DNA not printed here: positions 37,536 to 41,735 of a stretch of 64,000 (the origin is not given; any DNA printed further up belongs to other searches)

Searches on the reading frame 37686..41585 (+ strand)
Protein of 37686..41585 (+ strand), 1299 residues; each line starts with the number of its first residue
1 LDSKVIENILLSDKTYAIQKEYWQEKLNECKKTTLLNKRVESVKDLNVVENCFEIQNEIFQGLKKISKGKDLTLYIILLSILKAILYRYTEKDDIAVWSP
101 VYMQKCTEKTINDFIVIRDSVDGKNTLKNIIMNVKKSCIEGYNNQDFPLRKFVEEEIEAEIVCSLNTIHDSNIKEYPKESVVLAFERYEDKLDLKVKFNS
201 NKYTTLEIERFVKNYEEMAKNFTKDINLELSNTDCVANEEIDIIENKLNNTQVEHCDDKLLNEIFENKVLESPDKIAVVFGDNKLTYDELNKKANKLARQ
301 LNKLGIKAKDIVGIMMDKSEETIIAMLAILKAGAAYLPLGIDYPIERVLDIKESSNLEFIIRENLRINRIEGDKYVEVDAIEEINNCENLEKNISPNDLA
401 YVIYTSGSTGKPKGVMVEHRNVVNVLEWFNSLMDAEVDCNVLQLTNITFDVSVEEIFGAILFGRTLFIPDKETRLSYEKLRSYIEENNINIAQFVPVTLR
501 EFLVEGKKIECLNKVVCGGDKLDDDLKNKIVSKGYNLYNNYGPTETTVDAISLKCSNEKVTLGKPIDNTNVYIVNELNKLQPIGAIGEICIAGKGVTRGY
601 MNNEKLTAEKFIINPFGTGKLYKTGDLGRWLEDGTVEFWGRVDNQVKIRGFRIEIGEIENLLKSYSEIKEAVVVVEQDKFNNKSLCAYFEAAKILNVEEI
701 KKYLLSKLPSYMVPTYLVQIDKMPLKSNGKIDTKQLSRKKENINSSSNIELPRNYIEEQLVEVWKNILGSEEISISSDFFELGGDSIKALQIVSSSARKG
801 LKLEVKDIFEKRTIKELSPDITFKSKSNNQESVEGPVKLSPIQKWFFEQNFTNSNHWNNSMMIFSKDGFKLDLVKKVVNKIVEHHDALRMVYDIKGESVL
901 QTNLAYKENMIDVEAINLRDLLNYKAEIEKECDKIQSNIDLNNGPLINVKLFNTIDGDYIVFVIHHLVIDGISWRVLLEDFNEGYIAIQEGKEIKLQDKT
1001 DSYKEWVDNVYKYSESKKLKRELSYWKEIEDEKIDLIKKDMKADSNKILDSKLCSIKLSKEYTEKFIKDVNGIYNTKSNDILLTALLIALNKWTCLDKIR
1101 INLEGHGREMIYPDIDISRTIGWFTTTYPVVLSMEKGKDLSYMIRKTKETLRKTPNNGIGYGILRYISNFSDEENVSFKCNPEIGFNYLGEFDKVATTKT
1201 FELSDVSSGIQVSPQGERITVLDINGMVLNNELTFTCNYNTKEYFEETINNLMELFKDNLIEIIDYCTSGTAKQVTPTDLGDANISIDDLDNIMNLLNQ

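Call 4: search_protein_families(library=pfam, proteins=[window:37686-41585:+], max_evalue=0.01)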
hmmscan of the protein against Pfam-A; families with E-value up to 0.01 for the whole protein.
window:37686-41585:+ (1299 aa): 4 families
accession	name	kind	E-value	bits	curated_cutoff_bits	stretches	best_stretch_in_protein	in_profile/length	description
PF00668.25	Condensation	-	2e-109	366.8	30.6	2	835-1280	3-450/456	Condensation domain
PF00501.34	AMP-binding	-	3.8e-76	256.8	29.9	1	265-600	1-383/384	AMP-binding enzyme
PF00550.31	PP-binding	-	7.8e-11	42.5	20.8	1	758-818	1-64/67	Phosphopantetheine attachment site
PF13193.12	AMP-binding_C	-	7e-07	30.5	24.5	1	657-730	1-76/76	AMP-binding enzyme C-terminal domain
